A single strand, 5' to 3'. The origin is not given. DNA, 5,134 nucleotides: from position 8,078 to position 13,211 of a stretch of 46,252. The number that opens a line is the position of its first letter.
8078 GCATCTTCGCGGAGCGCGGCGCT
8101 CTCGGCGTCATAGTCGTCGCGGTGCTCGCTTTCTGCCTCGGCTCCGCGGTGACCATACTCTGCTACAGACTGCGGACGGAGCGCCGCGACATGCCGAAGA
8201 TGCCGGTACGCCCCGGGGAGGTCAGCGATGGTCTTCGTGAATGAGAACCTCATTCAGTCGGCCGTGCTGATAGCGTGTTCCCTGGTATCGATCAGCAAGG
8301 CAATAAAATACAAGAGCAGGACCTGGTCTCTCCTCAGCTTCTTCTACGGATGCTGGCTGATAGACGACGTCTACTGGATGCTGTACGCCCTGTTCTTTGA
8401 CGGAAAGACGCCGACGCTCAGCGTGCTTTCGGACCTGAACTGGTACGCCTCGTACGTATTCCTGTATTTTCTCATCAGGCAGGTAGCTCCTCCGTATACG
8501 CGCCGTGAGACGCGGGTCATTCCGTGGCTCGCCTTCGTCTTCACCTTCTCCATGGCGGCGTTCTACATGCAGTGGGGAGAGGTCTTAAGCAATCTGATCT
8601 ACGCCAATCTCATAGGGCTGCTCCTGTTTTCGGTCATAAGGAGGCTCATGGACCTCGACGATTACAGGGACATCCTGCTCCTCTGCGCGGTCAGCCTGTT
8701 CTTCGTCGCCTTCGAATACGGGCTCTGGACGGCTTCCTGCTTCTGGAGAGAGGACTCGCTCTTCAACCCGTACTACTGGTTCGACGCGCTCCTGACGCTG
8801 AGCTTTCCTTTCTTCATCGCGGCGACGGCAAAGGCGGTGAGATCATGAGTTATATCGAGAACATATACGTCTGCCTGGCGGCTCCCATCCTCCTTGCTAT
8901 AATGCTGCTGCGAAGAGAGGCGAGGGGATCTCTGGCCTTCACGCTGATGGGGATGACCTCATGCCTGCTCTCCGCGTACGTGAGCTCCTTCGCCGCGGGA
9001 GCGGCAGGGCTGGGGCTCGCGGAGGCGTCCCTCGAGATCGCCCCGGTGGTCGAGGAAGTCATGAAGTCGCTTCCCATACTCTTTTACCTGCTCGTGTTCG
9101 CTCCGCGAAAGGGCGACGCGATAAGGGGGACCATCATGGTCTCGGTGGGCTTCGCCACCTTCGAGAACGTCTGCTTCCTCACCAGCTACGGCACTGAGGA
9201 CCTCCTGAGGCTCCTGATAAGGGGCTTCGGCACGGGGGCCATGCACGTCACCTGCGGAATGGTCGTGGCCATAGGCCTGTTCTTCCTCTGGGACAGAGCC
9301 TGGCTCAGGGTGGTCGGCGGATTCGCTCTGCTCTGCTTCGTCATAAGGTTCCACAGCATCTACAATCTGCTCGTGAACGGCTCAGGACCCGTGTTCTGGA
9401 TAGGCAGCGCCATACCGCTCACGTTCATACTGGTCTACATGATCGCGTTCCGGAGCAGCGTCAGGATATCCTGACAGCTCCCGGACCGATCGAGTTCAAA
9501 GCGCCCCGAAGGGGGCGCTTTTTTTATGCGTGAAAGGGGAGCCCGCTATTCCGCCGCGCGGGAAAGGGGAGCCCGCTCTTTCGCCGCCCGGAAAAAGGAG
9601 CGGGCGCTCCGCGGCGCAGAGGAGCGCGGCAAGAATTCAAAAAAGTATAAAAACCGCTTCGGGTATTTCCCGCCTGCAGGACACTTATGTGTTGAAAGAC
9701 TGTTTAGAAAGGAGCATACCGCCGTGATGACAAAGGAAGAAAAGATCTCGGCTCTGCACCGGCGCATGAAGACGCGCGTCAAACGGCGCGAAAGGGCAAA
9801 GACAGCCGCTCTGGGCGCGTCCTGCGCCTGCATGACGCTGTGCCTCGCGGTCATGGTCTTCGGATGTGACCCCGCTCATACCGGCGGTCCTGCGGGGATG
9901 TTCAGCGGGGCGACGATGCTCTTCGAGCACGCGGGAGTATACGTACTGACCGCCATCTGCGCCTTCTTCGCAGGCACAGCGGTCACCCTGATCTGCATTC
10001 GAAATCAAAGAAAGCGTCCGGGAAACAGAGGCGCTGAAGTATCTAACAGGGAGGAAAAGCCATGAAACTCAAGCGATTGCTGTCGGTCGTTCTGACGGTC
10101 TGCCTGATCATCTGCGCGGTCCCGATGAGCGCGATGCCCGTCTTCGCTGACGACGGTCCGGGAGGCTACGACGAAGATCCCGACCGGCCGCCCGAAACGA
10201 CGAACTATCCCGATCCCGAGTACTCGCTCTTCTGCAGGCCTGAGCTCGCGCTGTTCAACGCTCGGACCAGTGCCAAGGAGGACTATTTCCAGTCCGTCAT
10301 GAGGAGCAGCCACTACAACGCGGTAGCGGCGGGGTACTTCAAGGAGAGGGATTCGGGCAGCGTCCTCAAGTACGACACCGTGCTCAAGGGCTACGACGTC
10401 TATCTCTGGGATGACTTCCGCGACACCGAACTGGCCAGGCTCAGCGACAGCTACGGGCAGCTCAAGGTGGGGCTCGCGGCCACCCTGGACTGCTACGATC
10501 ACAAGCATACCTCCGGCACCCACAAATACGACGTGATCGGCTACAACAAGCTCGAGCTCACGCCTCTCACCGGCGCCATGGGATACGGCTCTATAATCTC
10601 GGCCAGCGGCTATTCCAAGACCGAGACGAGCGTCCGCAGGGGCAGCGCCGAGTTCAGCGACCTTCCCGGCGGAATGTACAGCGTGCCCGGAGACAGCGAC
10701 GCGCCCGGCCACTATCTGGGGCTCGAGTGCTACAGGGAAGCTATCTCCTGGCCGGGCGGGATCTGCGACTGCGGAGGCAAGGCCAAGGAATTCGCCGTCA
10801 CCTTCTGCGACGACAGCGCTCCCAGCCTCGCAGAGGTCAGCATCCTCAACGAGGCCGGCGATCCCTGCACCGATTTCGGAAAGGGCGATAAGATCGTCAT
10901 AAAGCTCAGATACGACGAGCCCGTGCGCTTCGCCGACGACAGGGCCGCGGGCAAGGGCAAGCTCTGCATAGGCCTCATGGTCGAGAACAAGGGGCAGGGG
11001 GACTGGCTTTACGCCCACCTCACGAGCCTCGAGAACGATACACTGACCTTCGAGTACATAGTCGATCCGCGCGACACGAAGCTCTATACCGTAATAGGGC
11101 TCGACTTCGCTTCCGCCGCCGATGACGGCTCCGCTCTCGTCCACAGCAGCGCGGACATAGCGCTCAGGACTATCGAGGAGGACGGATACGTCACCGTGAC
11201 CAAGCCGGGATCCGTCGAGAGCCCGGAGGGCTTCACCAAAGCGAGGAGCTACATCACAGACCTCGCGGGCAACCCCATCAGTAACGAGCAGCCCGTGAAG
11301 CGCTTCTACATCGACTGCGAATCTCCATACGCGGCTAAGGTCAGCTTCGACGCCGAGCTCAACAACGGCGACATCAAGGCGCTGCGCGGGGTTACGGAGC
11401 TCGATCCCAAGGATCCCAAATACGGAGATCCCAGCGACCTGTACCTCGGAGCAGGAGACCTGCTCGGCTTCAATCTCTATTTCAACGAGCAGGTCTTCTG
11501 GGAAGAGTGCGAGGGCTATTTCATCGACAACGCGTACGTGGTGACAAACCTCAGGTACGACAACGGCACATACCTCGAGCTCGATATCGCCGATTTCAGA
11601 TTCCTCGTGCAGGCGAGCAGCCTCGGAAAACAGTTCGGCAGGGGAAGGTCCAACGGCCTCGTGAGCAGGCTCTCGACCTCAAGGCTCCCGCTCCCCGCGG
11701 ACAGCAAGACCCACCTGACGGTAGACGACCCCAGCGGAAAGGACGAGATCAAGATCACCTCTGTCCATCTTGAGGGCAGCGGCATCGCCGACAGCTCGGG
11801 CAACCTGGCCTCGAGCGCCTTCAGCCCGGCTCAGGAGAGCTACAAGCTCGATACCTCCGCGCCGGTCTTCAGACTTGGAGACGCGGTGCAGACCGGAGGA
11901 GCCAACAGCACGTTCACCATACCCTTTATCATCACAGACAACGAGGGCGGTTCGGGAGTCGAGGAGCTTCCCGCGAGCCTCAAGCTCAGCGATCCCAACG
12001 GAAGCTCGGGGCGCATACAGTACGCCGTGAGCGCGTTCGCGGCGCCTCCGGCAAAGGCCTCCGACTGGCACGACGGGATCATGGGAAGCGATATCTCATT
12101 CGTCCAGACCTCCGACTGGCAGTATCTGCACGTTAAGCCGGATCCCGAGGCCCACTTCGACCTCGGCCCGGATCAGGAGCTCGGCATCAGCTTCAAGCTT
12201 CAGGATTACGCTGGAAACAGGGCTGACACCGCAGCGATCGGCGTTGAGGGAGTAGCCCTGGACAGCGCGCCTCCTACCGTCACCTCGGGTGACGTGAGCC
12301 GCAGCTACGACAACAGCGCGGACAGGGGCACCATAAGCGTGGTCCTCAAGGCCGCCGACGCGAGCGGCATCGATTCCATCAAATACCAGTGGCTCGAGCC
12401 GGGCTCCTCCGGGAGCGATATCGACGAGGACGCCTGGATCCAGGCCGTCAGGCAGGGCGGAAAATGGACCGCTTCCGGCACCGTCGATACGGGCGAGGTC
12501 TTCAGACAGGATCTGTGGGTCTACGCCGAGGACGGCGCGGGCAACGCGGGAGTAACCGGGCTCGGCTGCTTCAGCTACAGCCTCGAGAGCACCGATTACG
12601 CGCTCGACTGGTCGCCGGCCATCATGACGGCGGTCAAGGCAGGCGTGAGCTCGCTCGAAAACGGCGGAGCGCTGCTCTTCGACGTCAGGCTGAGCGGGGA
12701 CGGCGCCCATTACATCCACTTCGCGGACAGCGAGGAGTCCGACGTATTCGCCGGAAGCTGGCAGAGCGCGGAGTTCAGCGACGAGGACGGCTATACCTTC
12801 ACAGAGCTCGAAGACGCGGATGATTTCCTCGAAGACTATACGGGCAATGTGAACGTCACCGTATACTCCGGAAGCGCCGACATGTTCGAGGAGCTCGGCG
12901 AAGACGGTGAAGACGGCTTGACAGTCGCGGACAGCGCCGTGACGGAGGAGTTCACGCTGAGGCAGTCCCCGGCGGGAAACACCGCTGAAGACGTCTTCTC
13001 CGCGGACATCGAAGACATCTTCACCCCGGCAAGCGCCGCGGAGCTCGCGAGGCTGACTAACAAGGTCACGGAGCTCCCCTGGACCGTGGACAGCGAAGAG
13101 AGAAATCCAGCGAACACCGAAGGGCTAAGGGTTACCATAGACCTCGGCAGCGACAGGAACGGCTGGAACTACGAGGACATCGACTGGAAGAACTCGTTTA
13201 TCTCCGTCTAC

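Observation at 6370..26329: Sigma / two-TM partner / PrsW-type protease operon sits directly in front of a 16.5-kb giant-exoprotein plus SLH-subtilase operon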

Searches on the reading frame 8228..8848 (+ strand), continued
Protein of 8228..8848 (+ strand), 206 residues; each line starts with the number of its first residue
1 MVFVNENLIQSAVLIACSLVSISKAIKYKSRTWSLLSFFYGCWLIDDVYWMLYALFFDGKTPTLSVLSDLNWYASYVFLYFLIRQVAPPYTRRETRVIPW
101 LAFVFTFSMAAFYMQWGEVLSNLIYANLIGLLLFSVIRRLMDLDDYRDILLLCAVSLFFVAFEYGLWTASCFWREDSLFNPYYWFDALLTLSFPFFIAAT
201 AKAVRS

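Call 113: search_protein_families(library=pfam, proteins=[L016:11690-17179:+, L018:2819-8215:+, L026:3303-9104:+, L025:11719-15975:+, L062:11603-15859:+], max_evalue=0.0001)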
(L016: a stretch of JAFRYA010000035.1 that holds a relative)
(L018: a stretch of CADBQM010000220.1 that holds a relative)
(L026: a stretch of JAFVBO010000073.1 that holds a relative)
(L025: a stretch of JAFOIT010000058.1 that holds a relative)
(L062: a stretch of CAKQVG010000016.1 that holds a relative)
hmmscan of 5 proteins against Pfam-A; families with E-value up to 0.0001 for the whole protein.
L016:11690-17179:+ (1830 aa): 2 families
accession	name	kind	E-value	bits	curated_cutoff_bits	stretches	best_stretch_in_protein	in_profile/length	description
PF19079.5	CFSR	-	3.2e-12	46.9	27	1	1608-1637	20-49/49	Collagen-flanked surface repeat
PF01391.23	Collagen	-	7.1e-08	32.5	27.2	1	1626-1684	1-59/60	Collagen triple helix repeat (20 copies)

L018:2819-8215:+ (1799 aa): 3 families
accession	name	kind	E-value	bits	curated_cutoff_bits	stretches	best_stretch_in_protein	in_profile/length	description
PF01391.23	Collagen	-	1.6e-08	34.6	27.2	2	1630-1667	16-53/60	Collagen triple helix repeat (20 copies)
PF19079.5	CFSR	-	1.2e-05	25.8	27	0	1571-1594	26-49/49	Collagen-flanked surface repeat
PF01839.29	FG-GAP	-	3.5e-05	24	22.1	0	292-308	3-19/37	FG-GAP repeat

L026:3303-9104:+ (1934 aa): 2 families
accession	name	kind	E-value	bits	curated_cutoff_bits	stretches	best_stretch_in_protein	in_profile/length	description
PF09479.16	Flg_new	-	2.8e-22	79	27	1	116-165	14-65/65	Listeria-Bacteroides repeat domain (List_Bact_rpt)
PF18998.6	Flg_new_2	-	1.1e-06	29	23.6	0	1516-1551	33-72/73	Divergent InlB B-repeat domain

L025:11719-15975:+ (1419 aa): 3 families
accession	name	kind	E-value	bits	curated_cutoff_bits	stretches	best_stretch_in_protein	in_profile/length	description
PF18998.6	Flg_new_2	-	1.7e-61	204.6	23.6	5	617-681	1-62/73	Divergent InlB B-repeat domain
PF09479.16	Flg_new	-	7.2e-49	164.2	27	3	266-331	1-64/65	Listeria-Bacteroides repeat domain (List_Bact_rpt)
PF18657.6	YDG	-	8.3e-21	74.5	25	1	1089-1167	2-84/85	YDG domain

L062:11603-15859:+ (1419 aa): 1 family
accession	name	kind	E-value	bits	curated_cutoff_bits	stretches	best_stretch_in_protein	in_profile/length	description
PF18889.6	Beta_helix_3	-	2.8e-19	69.2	27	1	266-287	1-19/20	Beta helix repeat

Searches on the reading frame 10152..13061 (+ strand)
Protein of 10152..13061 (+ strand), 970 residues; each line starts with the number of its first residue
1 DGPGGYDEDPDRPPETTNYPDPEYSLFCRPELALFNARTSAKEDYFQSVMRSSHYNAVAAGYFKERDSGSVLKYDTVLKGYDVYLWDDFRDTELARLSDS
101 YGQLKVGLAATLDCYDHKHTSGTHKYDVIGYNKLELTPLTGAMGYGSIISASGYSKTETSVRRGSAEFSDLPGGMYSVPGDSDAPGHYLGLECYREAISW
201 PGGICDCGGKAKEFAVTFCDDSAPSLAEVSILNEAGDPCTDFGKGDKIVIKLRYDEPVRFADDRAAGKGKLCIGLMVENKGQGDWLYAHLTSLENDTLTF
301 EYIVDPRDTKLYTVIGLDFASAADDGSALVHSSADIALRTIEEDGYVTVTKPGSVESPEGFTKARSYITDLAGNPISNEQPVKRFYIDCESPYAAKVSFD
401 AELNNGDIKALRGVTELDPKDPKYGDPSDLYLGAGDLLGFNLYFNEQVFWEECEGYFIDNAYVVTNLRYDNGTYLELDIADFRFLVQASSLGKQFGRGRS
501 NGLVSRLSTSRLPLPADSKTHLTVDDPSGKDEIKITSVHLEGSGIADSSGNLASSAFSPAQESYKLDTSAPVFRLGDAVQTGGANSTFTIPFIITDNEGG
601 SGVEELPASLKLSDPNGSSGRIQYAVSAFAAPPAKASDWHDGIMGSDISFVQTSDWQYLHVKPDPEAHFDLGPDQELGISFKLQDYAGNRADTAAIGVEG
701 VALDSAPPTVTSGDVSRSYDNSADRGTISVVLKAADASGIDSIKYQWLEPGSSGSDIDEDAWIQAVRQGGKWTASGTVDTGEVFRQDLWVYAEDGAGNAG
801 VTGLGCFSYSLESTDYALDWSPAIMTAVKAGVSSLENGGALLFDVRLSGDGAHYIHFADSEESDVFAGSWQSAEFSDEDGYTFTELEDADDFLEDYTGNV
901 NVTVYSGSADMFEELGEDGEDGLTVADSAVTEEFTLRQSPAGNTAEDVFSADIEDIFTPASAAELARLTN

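Call 103: predict_structure(alignment_id=A4)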
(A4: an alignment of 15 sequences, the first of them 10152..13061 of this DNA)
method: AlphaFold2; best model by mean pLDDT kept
length: 970 residues; sequences in the alignment: 15
mean_pLDDT: 83.8   pTM: 0.57
mean pLDDT of the five models: 83.8, 82.9, 82.2, 81.5, 81.3
residues with pLDDT >= 90: 333; 70-90: 546; 50-70: 47; < 50: 44
segments of 3 or more residues with pLDDT < 50: 1-8, 12-16, 943-970
pLDDT, mean of each block of 10 residues (from residue 1): 41 55 92 92 88 93 89 88 89 90 90 83 76 85 71 78 88 80 77 82 76 93 92 92 91 94 90 84 76 95 88 89 90 92 84 84 94 90 86 91 87 85 86 89 90 74 90 89 82 82 90 73 79 90 86 88 85 89 86 85 90 83 91 88 91 91 84 81 91 84 83 83 82 83 90 83 83 87 88 85 88 85 80 87 88 89 86 84 86 80 89 64 81 83 47 44 45
secondary structure, 60 per line:
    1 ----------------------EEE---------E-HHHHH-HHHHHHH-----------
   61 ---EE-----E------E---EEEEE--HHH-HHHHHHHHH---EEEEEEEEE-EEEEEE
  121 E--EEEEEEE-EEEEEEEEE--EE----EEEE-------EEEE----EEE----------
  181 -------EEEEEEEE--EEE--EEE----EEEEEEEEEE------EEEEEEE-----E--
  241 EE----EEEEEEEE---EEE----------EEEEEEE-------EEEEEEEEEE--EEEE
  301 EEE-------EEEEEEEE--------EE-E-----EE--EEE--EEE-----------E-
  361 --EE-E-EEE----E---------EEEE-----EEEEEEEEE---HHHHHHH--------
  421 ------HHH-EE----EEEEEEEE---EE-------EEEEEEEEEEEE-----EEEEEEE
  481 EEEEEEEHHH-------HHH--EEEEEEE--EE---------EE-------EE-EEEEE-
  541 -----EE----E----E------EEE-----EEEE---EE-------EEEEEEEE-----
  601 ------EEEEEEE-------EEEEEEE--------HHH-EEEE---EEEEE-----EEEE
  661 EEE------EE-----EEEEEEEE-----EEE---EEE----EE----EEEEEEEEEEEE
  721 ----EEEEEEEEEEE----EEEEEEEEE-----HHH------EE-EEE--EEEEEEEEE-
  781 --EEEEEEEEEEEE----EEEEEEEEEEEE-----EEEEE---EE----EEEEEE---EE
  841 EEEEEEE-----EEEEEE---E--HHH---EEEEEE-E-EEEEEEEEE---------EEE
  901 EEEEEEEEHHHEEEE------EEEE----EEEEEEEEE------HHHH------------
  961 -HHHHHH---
elements in order (helices of 4 or more, strands of 3 or more residues): E23-25 H37-41 H43-49 E82-86 H93-101 E105-113 E115-121 E124-130 E132-140 E149-152 E160-163 E168-170 E188-195 E198-200 E203-205 E210-219 E226-232 E247-254 E258-260 E271-277 E285-294 E297-303 E311-318 E340-342 E345-347 E368-370 E385-388 E394-402 H406-412 E437-444 E457-468 E474-487 E503-509 E535-539 E564-566 E572-575 E588-595 E607-613 E621-627 E640-643 E647-651 E657-663 E677-684 E690-692 E696-698 E709-720 E725-735 E740-748 E766-768 E771-779 E783-794 E799-810 E816-820 E830-835 E839-847 E853-858 E871-876 E880-888 E898-908 E912-915 E922-925 E930-938 H945-948 H962-967

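Call 106: fold_search(model_id=the predicted structure, library=pdb)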
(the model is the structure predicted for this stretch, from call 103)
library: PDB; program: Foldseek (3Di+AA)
matches with E <= 10: 1736; with E <= 0.001: 159
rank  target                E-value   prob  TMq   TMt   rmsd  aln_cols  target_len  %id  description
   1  6rqj_B                3.8e-09  1.00  0.15  0.21  50.4       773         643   10  Structure of human complement C5 complexed with tick inhibitors OmCI, RaCI1 and CirpT1 (released 2020-01-08)
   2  7q62_B                4.0e-09  1.00  0.12  0.14  63.3      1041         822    8  Structure of TEV cleaved A2ML1 dimer (A2ML1-TT dimer) (released 2022-04-20)
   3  9fx3_A                4.0e-09  1.00  0.09  0.08  65.1      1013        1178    9  Structure of active human CD109 (released 2025-03-19)
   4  6tav_D                4.8e-09  1.00  0.11  0.09  65.0      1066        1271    9  Crystal structure of endopeptidase-induced alpha2-macroglobulin (released 2021-05-12)
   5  5jpm_A                7.4e-09  1.00  0.10  0.14  58.4       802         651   10  Structure of the complex of human complement C4 with MASP-2 rebuilt using iMDFF (released 2016-08-10)
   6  7ad7_B                8.5e-09  1.00  0.12  0.17  63.4       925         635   10  Crystal structure of human complement C5 in complex with the K8 bovine knob domain peptide. (released 2021-03-10)
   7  8ayh_C                1.1e-08  1.00  0.14  0.18  50.5       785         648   10  Structure of Complement C5 in Complex with small molecule inhibitor and CVF (released 2022-12-21)
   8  6tav_C                1.5e-08  0.99  0.11  0.09  65.0      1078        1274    8  Crystal structure of endopeptidase-induced alpha2-macroglobulin (released 2021-05-12)
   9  8coe_C                1.9e-08  1.00  0.15  0.20  50.0       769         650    9  complement C5 in complex with the LCP0195 nanobody (released 2024-01-03)
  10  9fx2                  2.9e-08  0.99  0.10  0.09  64.9       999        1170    8  Structure of methylamine activated CD109 (released 2025-03-19)
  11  6za2_B                3.2e-08  1.00  0.13  0.12  45.4      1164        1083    9  Crystal structure of dimeric latent PorU from Porphyromonas gingivalis (released 2021-09-29)
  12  8iyk_F                3.6e-08  1.00  0.11  0.12  73.2      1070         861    9  Tail tip conformation 1 of phage lambda tail (released 2023-10-18)
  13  8cml_E                3.7e-08  1.00  0.12  0.17  57.5       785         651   10  Cryo-EM structure of complement C5 in complex with nanobodies UNbC5-1 and UNbC5-2 (released 2023-09-27)
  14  6ru5_A                3.7e-08  1.00  0.11  0.15  50.2       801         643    9  human complement C3 in complex with the hC3Nb1 nanobody (released 2019-08-21)
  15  6tav_B                6.6e-08  0.99  0.11  0.09  59.8      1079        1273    8  Crystal structure of endopeptidase-induced alpha2-macroglobulin (released 2021-05-12)
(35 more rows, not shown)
